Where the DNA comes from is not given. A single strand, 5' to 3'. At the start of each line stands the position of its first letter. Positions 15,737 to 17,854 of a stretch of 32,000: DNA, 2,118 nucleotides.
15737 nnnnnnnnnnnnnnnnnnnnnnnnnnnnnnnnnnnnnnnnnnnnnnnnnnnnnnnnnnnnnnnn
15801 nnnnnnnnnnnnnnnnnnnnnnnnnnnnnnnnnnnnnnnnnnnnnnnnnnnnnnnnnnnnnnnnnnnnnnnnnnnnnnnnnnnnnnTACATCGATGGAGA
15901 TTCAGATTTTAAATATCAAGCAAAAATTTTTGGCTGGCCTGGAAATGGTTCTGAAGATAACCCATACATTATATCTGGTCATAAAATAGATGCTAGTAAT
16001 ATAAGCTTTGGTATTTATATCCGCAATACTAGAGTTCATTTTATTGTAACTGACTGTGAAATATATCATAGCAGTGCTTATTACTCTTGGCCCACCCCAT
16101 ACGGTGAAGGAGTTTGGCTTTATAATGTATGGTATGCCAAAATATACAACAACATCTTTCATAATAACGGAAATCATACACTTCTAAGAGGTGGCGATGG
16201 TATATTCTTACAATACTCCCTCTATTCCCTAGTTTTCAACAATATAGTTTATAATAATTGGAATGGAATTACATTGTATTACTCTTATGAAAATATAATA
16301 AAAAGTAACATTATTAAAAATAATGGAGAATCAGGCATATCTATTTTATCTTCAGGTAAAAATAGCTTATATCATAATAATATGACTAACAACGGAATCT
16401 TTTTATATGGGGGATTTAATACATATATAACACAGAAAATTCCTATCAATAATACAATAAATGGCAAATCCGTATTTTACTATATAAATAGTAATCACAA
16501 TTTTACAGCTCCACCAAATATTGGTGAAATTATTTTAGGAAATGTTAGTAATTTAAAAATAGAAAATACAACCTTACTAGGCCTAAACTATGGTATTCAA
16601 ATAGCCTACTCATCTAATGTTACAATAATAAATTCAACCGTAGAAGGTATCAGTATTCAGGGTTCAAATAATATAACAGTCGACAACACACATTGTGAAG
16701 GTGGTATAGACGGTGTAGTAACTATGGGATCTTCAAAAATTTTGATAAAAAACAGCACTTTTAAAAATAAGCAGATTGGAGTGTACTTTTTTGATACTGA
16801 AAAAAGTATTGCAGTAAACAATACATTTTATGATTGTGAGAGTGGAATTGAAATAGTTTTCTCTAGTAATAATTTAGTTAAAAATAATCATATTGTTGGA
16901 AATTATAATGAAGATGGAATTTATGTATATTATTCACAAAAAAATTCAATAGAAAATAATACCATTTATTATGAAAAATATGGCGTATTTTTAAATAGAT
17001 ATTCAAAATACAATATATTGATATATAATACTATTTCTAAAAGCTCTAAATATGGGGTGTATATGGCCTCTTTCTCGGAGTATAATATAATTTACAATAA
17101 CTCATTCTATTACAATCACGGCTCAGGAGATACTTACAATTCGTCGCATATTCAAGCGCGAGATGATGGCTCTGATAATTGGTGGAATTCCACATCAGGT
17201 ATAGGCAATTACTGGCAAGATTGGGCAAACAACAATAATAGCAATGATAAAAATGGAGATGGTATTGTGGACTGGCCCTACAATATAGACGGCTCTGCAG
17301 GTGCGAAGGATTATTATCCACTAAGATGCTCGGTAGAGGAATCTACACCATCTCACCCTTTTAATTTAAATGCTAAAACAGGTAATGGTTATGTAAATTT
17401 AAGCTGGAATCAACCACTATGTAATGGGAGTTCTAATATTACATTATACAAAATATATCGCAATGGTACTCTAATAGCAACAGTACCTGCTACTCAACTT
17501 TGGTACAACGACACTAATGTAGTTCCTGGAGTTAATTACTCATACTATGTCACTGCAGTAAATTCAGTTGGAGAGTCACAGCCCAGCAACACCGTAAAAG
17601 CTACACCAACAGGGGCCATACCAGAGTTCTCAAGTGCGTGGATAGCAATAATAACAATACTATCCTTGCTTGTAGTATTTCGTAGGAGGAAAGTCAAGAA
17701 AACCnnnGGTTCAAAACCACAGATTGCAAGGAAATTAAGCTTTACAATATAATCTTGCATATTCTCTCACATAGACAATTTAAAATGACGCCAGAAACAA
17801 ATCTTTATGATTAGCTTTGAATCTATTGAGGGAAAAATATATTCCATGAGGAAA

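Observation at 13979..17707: Element-borne 1242-aa surface protein fusing a papain-like protease to a beta-helix, an Fn3 domain and a PEF-CTERM-like anchor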

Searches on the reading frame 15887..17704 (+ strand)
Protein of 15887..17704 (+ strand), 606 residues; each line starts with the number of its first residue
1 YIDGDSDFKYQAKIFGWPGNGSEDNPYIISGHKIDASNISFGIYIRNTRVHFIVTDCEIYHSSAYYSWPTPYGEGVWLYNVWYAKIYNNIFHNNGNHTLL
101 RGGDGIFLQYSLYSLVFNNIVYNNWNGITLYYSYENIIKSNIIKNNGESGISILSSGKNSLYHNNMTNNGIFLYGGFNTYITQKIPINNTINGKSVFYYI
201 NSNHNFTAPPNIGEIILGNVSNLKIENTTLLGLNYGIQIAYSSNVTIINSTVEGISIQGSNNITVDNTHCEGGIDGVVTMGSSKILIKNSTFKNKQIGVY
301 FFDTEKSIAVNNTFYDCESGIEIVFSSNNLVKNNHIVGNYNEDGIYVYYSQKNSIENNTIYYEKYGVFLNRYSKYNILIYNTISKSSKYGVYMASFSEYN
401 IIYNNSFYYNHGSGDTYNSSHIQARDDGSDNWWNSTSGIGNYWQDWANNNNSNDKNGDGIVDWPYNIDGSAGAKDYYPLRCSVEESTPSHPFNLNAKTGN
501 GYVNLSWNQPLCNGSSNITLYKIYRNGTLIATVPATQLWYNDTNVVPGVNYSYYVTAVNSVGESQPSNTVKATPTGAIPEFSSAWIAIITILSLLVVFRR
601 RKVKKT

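Call 53: predict_structure(alignment_id=A4)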
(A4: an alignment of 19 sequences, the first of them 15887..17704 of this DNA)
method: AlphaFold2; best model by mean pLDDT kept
length: 606 residues; sequences in the alignment: 19
mean_pLDDT: 90.4   pTM: 0.82
mean pLDDT of the five models: 90.4, 90.3, 90.0, 88.8, 88.3
residues with pLDDT >= 90: 445; 70-90: 115; 50-70: 42; < 50: 4
segments of 3 or more residues with pLDDT < 50: none
pLDDT, mean of each block of 10 residues (from residue 1): 97 96 98 91 96 98 67 90 98 75 90 98 95 98 94 98 96 96 97 95 82 95 93 92 96 96 95 87 98 94 98 94 98 88 94 98 94 97 93 95 93 57 91 90 81 72 90 91 82 92 93 82 97 96 94 96 93 74 63 79 56
secondary structure, 60 per line:
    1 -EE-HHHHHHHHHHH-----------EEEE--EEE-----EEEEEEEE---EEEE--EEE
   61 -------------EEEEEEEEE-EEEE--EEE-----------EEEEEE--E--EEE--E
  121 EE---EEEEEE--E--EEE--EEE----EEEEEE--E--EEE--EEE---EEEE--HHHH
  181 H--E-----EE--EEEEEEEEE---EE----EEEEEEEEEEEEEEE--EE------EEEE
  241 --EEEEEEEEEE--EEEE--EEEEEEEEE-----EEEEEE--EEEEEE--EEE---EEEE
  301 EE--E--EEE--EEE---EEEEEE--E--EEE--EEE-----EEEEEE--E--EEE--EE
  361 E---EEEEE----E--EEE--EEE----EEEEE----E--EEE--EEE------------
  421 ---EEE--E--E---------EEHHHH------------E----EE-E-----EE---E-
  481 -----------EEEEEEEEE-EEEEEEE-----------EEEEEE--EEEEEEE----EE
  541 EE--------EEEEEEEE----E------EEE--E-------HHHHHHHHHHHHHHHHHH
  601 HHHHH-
elements in order: H5-15 E27-30 E33-35 E41-48 E52-55 E58-60 E74-82 E84-87 E90-92 E104-109 E115-117 E120-122 E126-131 E137-139 E142-144 E149-154 E160-162 E165-167 E171-174 H177-181 E194-202 E212-226 E237-240 E243-252 E255-258 E261-269 E275-280 E283-288 E291-293 E297-302 E308-310 E313-315 E319-324 E330-332 E335-337 E343-348 E354-356 E359-361 E365-369 E377-379 E382-384 E389-393 E401-403 E406-408 E424-426 H444-447 E492-500 E502-508 E520-525 E528-534 E539-542 E551-558 E570-572 H583-605

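Call 56: fold_search(model_id=the predicted structure, library=pdb)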
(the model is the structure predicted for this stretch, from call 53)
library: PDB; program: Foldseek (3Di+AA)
matches with E <= 10: 1733; with E <= 0.001: 255
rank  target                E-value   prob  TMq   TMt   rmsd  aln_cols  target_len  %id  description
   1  8wm1_A                3.0e-09  1.00  0.26  0.33  14.1       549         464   13  DHS dehydratase (released 2024-10-02)
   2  8yk1_A                6.3e-07  1.00  0.18  0.14  26.5       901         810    8  Blood group B alpha-1,3-galactosidase AgaBb from Bifidobacterium bifidum, construct 23-844 (released 2024-07-10)
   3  7osf_A                1.7e-06  1.00  0.25  0.36  14.8       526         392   14  ABC Transporter complex NosDFYL, R-domain 1 (released 2022-06-22)
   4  8bxr                  7.6e-06  1.00  0.14  0.28   5.7       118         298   23  Titin FnIII-domain I109-I111 (I/A4-A/A6) from the MIR region (released 2023-02-15)
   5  8os3                  8.3e-06  1.00  0.15  0.81   1.7       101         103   27  Crystal structure of the titin domain Fn3-11 (released 2023-08-23)
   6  2pyg_B                1.0e-05  1.00  0.16  0.22  14.7       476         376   13  Azotobacter vinelandii Mannuronan C-5 epimerase AlgE4 A-module (released 2008-05-27)
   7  7o0y_A                1.3e-05  1.00  0.24  0.34  14.7       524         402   14  ABC transporter NosDFY, nucleotide-free in GDN (released 2022-04-13)
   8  4xn0                  1.7e-05  1.00  0.25  0.26  14.3       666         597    9  Tailspike protein mutant E372A of E. coli bacteriophage HK620 (released 2016-01-27)
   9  1x4z_MODEL_1_A        2.2e-05  1.00  0.15  0.68   2.8       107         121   25  Solution structure of the 2nd fibronectin type III domain from mouse biregional cell adhesion molecule-related (released 2005-11-15)
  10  8oiy_B                2.2e-05  1.00  0.14  0.76   3.0       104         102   31  Crystal structure of the R15908H missense variant of titin domain Fn3-3 (released 2023-08-23)
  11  4o00_B                2.5e-05  1.00  0.15  0.78   2.6       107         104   34  Crystal structure of the Titin A-band domain A3 (released 2014-12-24)
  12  5fm4_B                2.6e-05  1.00  0.14  0.74   2.3        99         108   26  Structure of the C-terminally extended domain My4 of human myomesin (space group P21) (released 2016-11-23)
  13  2x6y_A                2.6e-05  1.00  0.25  0.25  14.8       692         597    9  Tailspike protein mutant D339A of E.coli bacteriophage HK620 in complex with hexasaccharide (released 2011-03-02)
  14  7mqy                  2.7e-05  1.00  0.14  0.23   2.5       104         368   25  Zebrafish CNTN4 APLP2 complex (released 2022-01-05)
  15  2xyc                  3.0e-05  1.00  0.15  0.29   3.2       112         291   19  CRYSTAL STRUCTURE OF NCAM2 IGIV-FN3I (released 2011-02-23)
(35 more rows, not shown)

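Call 61: fold_search(model_id=the predicted structure, library=viral)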
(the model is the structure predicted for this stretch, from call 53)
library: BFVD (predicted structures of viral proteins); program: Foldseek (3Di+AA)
matches with E <= 10: 1461; with E <= 0.001: 229
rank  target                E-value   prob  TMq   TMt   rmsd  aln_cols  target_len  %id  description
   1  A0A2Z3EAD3            3.1e-10  1.00  0.31  0.30  12.5       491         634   16  (no name in the UniProt tables at hand)
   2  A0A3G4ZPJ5            1.7e-09  1.00  0.29  0.26  17.1       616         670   13  Right handed beta helix domain-containing protein [Barrevirus sp.]
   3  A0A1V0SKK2            3.1e-09  1.00  0.24  0.31  11.8       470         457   13  Periplasmic copper-binding protein NosD [Klosneuvirus KNV1]
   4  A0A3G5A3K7            4.0e-09  1.00  0.22  0.13  21.2       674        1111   10  Right handed beta helix domain-containing protein [Harvfovirus sp.]
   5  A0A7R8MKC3            5.6e-09  1.00  0.25  0.20  14.4       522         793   17  Putative EPS-depolymerase [Klebsiella phage vB_KvM-Eowyn]
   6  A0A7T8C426            1.0e-08  1.00  0.25  0.25  14.8       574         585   16  (no name in the UniProt tables at hand)
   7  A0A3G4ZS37            1.8e-08  1.00  0.24  0.20  17.7       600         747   14  Right handed beta helix domain-containing protein [Edafosvirus sp.]
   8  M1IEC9                2.4e-08  1.00  0.33  0.37  12.9       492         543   15  Putative tailspike, beta-helical glycoside [Bacillus phage Finn]
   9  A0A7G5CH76            4.2e-08  1.00  0.28  0.25  14.7       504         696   13  (no name in the UniProt tables at hand)
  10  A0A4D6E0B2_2          5.1e-08  1.00  0.19  0.12  19.9       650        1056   11  (no name in the UniProt tables at hand)
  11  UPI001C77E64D         7.0e-08  1.00  0.27  0.30  15.8       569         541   12  (no name look-up for this kind of identifier)
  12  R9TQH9                9.7e-08  1.00  0.25  0.29  12.7       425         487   14  (no name in the UniProt tables at hand)
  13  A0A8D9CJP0            1.0e-07  1.00  0.16  0.19  15.9       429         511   10  Caspase 9 inhibitor [Ectromelia virus]
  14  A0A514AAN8            1.2e-07  1.00  0.30  0.28  15.4       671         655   12  Pre-neck appendage protein [Bacillus phage Karezi]
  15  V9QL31                1.3e-07  1.00  0.19  0.20  22.1       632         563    9  (no name in the UniProt tables at hand)
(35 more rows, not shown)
